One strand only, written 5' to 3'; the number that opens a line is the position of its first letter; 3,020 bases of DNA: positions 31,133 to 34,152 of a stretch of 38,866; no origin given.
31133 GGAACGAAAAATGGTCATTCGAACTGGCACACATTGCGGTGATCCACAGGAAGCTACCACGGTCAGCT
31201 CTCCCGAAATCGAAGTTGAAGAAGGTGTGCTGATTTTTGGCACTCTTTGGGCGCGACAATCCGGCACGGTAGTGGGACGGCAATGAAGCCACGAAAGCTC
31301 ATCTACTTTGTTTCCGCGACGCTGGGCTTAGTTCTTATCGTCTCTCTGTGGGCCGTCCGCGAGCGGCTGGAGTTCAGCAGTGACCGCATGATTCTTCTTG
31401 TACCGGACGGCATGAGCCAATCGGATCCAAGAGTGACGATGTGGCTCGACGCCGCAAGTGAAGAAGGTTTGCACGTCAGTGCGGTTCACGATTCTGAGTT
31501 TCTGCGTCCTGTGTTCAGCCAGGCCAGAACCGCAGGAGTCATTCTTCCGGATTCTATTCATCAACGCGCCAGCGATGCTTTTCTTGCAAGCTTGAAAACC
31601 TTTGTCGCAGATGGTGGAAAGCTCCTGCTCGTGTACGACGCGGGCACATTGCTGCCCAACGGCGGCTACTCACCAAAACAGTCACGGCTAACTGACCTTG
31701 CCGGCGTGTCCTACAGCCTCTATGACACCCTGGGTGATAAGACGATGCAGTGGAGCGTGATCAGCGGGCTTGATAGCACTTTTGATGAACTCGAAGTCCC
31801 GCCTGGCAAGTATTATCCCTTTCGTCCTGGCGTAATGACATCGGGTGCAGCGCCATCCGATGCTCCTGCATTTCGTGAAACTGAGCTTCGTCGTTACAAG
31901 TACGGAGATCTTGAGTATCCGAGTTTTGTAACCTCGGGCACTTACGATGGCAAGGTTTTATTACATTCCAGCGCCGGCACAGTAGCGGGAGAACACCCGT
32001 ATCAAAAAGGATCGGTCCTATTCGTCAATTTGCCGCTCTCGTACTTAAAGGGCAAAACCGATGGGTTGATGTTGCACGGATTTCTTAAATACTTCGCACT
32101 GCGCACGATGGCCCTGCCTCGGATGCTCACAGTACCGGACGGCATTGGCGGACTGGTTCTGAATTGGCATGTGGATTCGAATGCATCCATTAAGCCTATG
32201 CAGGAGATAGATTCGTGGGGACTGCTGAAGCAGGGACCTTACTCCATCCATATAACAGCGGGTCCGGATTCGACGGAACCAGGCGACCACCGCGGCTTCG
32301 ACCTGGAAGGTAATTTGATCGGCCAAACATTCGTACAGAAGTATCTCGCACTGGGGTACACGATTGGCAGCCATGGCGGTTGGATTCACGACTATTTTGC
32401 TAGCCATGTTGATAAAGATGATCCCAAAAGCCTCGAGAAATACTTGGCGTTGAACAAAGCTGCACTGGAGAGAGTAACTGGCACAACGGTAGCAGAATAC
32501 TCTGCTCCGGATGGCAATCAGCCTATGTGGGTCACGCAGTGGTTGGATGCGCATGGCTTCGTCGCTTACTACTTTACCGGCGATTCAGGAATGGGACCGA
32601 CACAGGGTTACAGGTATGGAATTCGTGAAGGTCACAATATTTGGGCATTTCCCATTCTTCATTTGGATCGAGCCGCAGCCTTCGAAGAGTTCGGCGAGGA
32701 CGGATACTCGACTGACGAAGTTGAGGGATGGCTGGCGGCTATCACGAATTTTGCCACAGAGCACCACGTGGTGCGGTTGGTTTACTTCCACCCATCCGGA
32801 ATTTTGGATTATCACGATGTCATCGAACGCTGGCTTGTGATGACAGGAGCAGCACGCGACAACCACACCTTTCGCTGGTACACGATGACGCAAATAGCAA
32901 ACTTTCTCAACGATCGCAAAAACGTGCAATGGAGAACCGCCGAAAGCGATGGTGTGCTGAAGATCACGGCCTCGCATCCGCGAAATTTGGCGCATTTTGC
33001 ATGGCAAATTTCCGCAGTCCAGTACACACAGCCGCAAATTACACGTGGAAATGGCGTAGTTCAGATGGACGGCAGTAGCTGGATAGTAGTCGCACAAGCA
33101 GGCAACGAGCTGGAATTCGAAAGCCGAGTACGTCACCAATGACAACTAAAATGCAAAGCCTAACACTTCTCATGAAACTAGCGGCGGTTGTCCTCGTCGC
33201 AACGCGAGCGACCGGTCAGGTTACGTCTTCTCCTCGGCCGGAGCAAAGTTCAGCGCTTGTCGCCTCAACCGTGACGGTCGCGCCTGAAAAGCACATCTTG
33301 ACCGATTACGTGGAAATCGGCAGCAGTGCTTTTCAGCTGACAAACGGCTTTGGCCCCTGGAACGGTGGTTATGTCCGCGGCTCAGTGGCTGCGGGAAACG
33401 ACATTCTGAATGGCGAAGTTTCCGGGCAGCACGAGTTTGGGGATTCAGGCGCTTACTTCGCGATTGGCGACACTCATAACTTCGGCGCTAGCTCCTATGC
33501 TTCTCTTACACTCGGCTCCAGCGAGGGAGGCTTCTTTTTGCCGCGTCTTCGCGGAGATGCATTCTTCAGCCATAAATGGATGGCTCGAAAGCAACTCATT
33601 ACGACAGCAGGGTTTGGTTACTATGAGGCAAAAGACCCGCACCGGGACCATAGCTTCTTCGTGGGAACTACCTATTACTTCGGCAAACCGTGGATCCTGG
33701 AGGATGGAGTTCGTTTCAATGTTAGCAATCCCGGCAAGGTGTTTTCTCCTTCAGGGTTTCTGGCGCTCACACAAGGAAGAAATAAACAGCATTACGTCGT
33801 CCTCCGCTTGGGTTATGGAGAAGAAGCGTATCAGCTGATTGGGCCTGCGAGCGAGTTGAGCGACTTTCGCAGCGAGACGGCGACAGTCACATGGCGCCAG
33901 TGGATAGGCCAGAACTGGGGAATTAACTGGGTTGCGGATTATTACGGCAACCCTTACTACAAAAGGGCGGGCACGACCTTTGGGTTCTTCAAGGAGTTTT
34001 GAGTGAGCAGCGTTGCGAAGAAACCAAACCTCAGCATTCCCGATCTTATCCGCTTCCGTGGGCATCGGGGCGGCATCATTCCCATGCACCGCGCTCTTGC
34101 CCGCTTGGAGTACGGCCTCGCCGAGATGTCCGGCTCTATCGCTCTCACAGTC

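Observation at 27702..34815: Six-gene translationally coupled synthase-dependent exopolysaccharide locus with non-canonical accessory proteins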

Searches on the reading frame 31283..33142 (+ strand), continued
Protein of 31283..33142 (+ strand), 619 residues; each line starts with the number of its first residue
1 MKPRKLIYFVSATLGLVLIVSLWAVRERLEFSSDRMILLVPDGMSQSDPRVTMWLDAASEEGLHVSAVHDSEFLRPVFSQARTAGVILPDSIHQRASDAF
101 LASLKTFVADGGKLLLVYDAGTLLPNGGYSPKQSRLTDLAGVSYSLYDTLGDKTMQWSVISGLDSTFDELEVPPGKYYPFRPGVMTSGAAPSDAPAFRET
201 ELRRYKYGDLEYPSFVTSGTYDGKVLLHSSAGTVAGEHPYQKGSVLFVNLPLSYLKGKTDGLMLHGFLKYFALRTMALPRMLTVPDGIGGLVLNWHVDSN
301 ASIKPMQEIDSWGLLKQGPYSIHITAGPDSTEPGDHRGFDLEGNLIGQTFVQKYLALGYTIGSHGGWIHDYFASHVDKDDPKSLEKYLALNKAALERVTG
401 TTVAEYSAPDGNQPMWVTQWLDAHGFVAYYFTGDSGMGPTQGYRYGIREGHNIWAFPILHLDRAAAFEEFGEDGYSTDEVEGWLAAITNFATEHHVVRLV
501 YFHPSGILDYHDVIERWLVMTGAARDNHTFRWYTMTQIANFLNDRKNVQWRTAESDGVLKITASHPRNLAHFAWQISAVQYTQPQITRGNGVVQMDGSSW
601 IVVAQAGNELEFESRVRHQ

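Call 52: search_protein_families(library=pfam, proteins=[P0448, P0452, P0470, P0476, P0496, P0504, P0378, P0411, P0403, P0442], max_evalue=0.01)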
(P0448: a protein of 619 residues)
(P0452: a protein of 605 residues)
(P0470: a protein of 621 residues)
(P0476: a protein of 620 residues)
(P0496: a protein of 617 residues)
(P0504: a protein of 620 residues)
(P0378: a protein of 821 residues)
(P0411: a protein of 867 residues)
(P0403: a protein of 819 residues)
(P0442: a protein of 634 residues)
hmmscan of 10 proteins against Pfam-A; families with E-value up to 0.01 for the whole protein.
P0448 (619 aa): 1 family
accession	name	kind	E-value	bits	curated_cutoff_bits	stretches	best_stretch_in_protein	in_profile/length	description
PF08532.16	Glyco_hydro_42M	-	5.7e-07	29.7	25.8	0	87-150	56-117/207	Beta-galactosidase trimerisation domain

P0452 (605 aa): 1 family
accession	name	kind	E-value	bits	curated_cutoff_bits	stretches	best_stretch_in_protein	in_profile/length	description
PF08532.16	Glyco_hydro_42M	-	0.00023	21.2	25.8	1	101-256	69-196/207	Beta-galactosidase trimerisation domain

P0470 (621 aa): 1 family
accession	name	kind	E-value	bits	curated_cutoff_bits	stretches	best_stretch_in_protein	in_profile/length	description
PF01522.26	Polysacc_deac_1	-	0.0035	17.7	23.1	0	345-411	49-108/124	Polysaccharide deacetylase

P0476 (620 aa): 1 family
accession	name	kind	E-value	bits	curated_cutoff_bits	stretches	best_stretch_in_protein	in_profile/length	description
PF08532.16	Glyco_hydro_42M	-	2.7e-05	24.2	25.8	1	54-152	29-117/207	Beta-galactosidase trimerisation domain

P0496 (617 aa): 0 families

P0504 (620 aa): 1 family
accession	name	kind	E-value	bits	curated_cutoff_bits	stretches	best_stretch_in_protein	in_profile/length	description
PF01522.26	Polysacc_deac_1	-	0.0043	17.5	23.1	1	347-412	51-110/124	Polysaccharide deacetylase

P0378 (821 aa): 1 family
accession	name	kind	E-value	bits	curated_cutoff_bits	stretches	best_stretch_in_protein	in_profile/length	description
PF01522.26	Polysacc_deac_1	-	0.00018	21.9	23.1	1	550-628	47-120/124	Polysaccharide deacetylase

P0411 (867 aa): 3 families
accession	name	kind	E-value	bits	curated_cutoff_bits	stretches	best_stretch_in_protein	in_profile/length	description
PF01522.26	Polysacc_deac_1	-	1.7e-10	41.4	23.1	1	637-741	8-108/124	Polysaccharide deacetylase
PF22369.2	GLMA_2nd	-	0.002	18.3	27.7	0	79-143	48-107/138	GLMA-like, second domain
PF08532.16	Glyco_hydro_42M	-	0.0069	16.4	25.8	0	78-146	56-124/207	Beta-galactosidase trimerisation domain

P0403 (819 aa): 0 families

P0442 (634 aa): 0 families

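Call 53: list_cluster_members(proteins=[P0448, P0452, P0470, P0476, P0496, P0504, P0442, P0459, P0411, P0378])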
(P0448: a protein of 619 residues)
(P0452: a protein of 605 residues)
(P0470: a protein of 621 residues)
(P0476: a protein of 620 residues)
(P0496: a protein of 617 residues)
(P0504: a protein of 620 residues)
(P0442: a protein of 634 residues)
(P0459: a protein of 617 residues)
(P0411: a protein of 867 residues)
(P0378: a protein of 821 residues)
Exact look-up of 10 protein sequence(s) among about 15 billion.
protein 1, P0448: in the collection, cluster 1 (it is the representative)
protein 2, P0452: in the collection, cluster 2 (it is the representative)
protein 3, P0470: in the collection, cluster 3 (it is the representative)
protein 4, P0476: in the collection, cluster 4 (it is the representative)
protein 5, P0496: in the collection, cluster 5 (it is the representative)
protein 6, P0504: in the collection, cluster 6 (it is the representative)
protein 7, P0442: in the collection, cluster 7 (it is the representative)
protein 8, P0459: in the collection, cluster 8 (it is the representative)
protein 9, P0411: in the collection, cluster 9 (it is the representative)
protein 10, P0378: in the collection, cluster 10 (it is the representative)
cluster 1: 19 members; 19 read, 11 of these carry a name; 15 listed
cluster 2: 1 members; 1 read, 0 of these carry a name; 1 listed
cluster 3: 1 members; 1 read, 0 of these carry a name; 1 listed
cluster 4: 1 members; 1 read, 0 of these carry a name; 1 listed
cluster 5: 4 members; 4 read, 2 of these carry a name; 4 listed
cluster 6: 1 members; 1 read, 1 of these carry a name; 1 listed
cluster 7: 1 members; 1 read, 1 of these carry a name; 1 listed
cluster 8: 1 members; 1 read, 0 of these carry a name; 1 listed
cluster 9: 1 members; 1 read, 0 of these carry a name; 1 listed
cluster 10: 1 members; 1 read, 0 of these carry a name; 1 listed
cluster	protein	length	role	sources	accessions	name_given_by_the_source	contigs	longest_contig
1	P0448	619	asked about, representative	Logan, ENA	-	-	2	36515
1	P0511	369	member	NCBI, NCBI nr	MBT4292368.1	hypothetical protein HOD41_06725, partial [bacterium] | hypothetical protein [bacterium]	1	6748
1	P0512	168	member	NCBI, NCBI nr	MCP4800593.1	MAG: hypothetical protein GY893_11660, partial [bacterium] | hypothetical protein [bacterium]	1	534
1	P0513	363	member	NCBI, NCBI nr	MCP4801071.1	MAG: hypothetical protein GY893_14110, partial [bacterium] | hypothetical protein [bacterium]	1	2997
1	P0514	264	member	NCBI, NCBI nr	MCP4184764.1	MAG: hypothetical protein GY761_15850, partial [Hyphomicrobiales bacterium] | hypothetical protein [Hyphomicrobiales bacterium]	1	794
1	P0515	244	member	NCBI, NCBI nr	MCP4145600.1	MAG: hypothetical protein GY752_10015, partial [bacterium] | hypothetical protein [bacterium]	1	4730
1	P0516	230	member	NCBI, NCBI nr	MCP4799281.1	MAG: hypothetical protein GY893_04965, partial [bacterium] | hypothetical protein [bacterium]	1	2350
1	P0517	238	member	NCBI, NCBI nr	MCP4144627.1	MAG: hypothetical protein GY752_05005, partial [bacterium] | hypothetical protein [bacterium]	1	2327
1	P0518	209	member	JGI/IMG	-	hypothetical protein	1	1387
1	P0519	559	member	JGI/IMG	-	peptidoglycan/xylan/chitin deacetylase (PgdA/CDA1 family)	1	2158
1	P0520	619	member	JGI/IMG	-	hypothetical protein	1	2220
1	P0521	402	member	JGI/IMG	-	peptidoglycan/xylan/chitin deacetylase (PgdA/CDA1 family)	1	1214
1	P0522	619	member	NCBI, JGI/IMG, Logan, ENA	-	-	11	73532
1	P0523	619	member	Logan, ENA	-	-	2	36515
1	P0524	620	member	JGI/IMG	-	-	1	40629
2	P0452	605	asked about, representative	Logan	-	-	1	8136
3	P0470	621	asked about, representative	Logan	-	-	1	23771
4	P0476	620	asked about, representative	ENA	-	-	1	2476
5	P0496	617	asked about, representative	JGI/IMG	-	-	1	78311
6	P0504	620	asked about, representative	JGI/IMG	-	hypothetical protein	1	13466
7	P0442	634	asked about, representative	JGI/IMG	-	hypothetical protein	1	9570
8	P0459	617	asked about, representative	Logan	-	-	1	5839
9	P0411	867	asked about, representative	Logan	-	-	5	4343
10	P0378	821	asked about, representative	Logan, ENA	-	-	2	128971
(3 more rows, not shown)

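Call 57: find_encoding_contigs(protein=P0522, flank=10000, max_places=3)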
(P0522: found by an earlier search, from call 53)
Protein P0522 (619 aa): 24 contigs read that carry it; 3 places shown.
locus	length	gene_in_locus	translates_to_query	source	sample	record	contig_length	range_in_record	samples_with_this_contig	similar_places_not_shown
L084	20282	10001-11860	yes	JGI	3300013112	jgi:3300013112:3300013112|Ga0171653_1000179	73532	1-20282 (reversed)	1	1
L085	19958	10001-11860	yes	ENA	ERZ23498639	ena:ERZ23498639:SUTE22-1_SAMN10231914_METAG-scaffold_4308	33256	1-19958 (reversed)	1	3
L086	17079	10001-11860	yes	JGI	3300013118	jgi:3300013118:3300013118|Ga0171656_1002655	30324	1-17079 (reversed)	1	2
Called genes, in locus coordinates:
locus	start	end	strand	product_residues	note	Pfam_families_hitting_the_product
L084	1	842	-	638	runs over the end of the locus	PF12481:DUF3700 (weak), PF13522:GATase_6, PF13537:GATase_7, PF00733:Asn_synthase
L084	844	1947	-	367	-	PF00266:Aminotran_5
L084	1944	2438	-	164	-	PF18306:LDcluster4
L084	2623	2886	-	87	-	-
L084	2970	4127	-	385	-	PF00817:IMS, PF11799:IMS_C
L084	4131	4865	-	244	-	-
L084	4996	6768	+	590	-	PF07287:AtuA, PF23544:AtuA_ferredoxin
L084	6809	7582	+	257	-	-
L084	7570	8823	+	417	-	PF13506:Glyco_transf_21, PF00535:Glycos_transf_2, PF10111:Glyco_tranf_2_2 (weak), PF13641:Glyco_tranf_2_3, PF13632:Glyco_trans_2_3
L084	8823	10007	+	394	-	-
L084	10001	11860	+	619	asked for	PF08532:Glyco_hydro_42M (faint)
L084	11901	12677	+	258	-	PF19413:YaiO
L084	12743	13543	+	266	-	PF03747:ADP_ribosyl_GH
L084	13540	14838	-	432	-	PF00155:Aminotran_1_2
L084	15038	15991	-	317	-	PF10543:ORF6N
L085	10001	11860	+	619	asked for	PF08532:Glyco_hydro_42M (faint)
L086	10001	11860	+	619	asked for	PF08532:Glyco_hydro_42M (faint)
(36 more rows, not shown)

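Call 59: find_encoding_contigs(protein=P0496, flank=8000, max_places=1)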
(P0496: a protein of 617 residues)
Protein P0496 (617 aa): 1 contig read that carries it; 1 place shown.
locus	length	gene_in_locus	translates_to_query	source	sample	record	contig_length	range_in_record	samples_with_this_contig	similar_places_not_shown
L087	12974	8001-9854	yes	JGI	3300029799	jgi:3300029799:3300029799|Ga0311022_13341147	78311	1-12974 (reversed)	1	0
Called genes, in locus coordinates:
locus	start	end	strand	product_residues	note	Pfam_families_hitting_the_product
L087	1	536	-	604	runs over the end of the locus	PF00069:Pkinase, PF07714:PK_Tyr_Ser-Thr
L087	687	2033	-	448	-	-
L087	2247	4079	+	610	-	-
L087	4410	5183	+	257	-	-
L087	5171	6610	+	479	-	PF13506:Glyco_transf_21, PF00535:Glycos_transf_2, PF13641:Glyco_tranf_2_3, PF13632:Glyco_trans_2_3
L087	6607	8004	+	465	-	-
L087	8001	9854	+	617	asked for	-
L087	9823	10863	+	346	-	-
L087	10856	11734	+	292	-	PF19413:YaiO (weak)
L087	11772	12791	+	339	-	-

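Call 60: find_encoding_contigs(protein=P0378, flank=8000, max_places=1)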
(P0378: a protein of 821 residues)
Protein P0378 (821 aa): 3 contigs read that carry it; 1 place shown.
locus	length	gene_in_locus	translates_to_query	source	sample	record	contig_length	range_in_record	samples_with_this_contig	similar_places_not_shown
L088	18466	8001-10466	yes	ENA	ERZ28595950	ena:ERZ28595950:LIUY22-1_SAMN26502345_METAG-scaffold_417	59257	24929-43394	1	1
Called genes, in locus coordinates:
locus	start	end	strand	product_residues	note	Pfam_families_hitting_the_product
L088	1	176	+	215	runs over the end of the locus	PF02417:Chromate_transp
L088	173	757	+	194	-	PF02417:Chromate_transp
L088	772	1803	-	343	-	-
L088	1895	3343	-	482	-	PF02321:OEP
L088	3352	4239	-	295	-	PF25919:BSH_CusB (faint), PF25917:BSH_RND, PF25878:HH_AAEA_pHBA, PF25963:Beta-barrel_AAEA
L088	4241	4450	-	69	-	PF07869:DUF1656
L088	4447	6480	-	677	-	PF04632:FUSC, PF06081:ArAE_1 (weak), PF13515:FUSC_2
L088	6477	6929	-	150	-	PF12802:MarR_2, PF01047:MarR, PF22166:WHD_ArnR1 (weak)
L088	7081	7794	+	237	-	PF07386:DUF1499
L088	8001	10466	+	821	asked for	-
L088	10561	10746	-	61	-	PF10636:hemP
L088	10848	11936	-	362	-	-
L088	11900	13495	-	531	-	PF04349:MdoG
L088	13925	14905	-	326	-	-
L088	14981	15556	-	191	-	PF13560:HTH_31, PF01381:HTH_3, PF12844:HTH_19, PF13443:HTH_26, PF07883:Cupin_2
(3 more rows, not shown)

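Call 61: find_encoding_contigs(protein=P0470, flank=8000, max_places=1)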
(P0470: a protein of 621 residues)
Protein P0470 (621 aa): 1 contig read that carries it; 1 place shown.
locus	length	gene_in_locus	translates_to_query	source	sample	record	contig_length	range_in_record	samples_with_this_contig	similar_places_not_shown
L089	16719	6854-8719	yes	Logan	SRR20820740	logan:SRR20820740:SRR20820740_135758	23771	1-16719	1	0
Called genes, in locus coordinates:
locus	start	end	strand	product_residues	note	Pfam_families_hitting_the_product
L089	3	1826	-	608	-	?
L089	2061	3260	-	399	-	PF02350:Epimerase_2, PF13579:Glyco_trans_4_4 (weak)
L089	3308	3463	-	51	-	-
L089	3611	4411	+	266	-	-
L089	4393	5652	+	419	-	PF13506:Glyco_transf_21, PF00535:Glycos_transf_2, PF13641:Glyco_tranf_2_3, PF13632:Glyco_trans_2_3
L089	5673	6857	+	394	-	-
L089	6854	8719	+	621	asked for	-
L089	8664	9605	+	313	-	-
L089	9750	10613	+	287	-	PF19413:YaiO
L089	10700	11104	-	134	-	PF00072:Response_reg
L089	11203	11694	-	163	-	PF00581:Rhodanese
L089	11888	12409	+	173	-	PF01965:DJ-1_PfpI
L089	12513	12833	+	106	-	PF12840:HTH_20, PF01022:HTH_5, PF12802:MarR_2 (weak), PF13412:HTH_24 (weak), PF21476:PF0610-like_N (weak), PF01047:MarR (weak)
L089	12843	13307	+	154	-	PF08327:AHSA1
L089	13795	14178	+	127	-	PF07238:PilZ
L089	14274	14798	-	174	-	-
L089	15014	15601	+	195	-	PF04011:LemA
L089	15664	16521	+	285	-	PF04536:TPM_phosphatase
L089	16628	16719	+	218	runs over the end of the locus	PF04536:TPM_phosphatase (weak)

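Call 84: search_dna_similar(query=window:31283-33139:+, collection=plasmids, mode=protein, max_evalue=0.001, max_rows=15)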
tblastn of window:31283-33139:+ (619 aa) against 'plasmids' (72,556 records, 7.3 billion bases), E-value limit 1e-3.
Records with a match: 1; places in all: 2; records where one place covers at least 80% of the query: 1.
Best place of each record, by identity: <60% 1.
By first word of the organism name: Cupriavidus 1.
By predicted mobility (MOB-suite, as given by PLSDB): non-mobilizable 1.
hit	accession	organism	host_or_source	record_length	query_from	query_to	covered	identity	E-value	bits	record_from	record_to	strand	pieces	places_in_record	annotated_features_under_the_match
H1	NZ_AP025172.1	Cupriavidus sp. P-10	-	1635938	32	612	94%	41.0%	2e-143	467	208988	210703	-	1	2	none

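Call 85: get_annotated_region(hit=H1, flank=9000)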
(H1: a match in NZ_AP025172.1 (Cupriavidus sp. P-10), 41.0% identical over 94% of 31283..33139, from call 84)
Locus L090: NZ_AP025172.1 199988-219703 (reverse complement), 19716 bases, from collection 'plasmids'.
description: Cupriavidus sp. P-10 plasmid pMTS1, complete sequence
organism: Cupriavidus sp. P-10 (NCBI taxid 2027911)
taxonomy: Bacteria; Pseudomonadota; Betaproteobacteria; Burkholderiales; Burkholderiaceae; Cupriavidus; Cupriavidus sp. P-10
host: -; source: -; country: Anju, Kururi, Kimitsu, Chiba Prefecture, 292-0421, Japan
typing (MOB-suite, as given by PLSDB): non-mobilizable
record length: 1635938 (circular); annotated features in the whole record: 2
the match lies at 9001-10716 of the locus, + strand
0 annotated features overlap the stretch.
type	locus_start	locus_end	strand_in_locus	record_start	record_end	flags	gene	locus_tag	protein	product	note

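Call 89: search_protein_families(library=pfam, proteins=[L090:13485-14510:+, L087:9823-10863:+, L089:8664-9605:+, L087:11772-12791:+, L090:15529-16362:+, L090:12409-13488:+, L090:8794-10734:+], max_evalue=0.1)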
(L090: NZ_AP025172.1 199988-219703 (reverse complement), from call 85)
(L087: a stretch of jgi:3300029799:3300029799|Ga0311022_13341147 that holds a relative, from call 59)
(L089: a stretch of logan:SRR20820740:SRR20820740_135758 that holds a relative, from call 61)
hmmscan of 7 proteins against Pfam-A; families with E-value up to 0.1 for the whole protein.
L090:13485-14510:+ (341 aa): 0 families

L087:9823-10863:+ (346 aa): 1 family
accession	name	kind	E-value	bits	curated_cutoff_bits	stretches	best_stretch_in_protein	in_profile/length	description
PF22422.2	MGH1-like_GH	-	0.067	13.2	27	1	204-302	176-267/356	Mannosylglycerate hydrolase MGH1-like glycoside hydrolase domain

L089:8664-9605:+ (313 aa): 0 families

L087:11772-12791:+ (339 aa): 1 family
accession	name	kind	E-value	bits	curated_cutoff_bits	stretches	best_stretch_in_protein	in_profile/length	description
PF19954.5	EAD10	-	0.095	13.2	24.1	0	75-103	5-32/77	Effector-associated domain 10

L090:15529-16362:+ (277 aa): 0 families

L090:12409-13488:+ (359 aa): 1 family
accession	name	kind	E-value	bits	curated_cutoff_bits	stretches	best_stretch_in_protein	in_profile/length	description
PF04519.19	Bactofilin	-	0.00017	22.2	27.9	1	244-306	25-84/98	Polymer-forming cytoskeletal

L090:8794-10734:+ (646 aa): 2 families
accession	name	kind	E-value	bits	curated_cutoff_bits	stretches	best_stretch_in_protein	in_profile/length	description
PF01522.26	Polysacc_deac_1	-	0.0017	18.8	23.1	1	377-456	48-119/124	Polysaccharide deacetylase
PF10096.14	DUF2334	-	0.085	12.9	26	0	341-419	24-95/203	Uncharacterized protein conserved in bacteria (DUF2334)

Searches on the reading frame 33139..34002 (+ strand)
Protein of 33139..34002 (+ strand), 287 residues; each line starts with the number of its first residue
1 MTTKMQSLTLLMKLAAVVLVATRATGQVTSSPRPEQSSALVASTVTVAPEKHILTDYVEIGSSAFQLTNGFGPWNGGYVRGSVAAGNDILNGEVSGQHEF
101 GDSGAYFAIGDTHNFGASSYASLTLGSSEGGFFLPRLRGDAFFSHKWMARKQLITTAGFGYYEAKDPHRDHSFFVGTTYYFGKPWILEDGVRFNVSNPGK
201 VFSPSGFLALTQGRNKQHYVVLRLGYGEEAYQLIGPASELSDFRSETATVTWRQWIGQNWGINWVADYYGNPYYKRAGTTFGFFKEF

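Call 3: search_protein_families(library=pfam, proteins=[window:33139-34002:+], max_evalue=0.01)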
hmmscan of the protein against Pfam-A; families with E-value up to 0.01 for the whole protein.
window:33139-34002:+ (287 aa): 1 family
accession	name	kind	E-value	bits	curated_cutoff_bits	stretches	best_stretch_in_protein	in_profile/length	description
PF19413.5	YaiO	-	1.1e-30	107.4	23.9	1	57-232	3-173/173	YaiO membrane beta barrel domain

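Call 4: search_protein_families(library=ncbifam, proteins=[window:33139-34002:+], max_evalue=0.01)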
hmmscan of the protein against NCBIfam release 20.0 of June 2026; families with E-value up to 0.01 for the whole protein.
window:33139-34002:+ (287 aa): 1 family
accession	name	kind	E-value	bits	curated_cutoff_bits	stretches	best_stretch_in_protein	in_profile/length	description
TIGR04390.1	OMP_YaiO_dom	domain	6.1e-49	167.1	32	1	58-287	3-230/230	YaiO family outer membrane beta-barrel protein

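Call 55: search_solved_structures(query=window:33139-34002:+, max_evalue=10)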
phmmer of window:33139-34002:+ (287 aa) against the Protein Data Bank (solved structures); distinct sequences matched with E-value up to 10: 1.
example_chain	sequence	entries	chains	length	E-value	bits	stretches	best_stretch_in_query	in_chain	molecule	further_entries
4h2w_A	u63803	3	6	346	0.67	12.5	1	229-279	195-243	Amino acid--[acyl-carrier-protein] ligase 1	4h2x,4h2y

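Call 56: search_protein_families(library=pfam, proteins=[window:33139-34002:+], max_evalue=10)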
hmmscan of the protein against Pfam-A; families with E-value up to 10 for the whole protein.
window:33139-34002:+ (287 aa): 2 families
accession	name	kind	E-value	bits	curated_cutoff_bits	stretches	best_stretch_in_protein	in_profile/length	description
PF19413.5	YaiO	-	1.1e-30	107.4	23.9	1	57-232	3-173/173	YaiO membrane beta barrel domain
PF11694.13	DUF3290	-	0.18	12.1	31.3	1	1-64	42-105/144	Protein of unknown function (DUF3290)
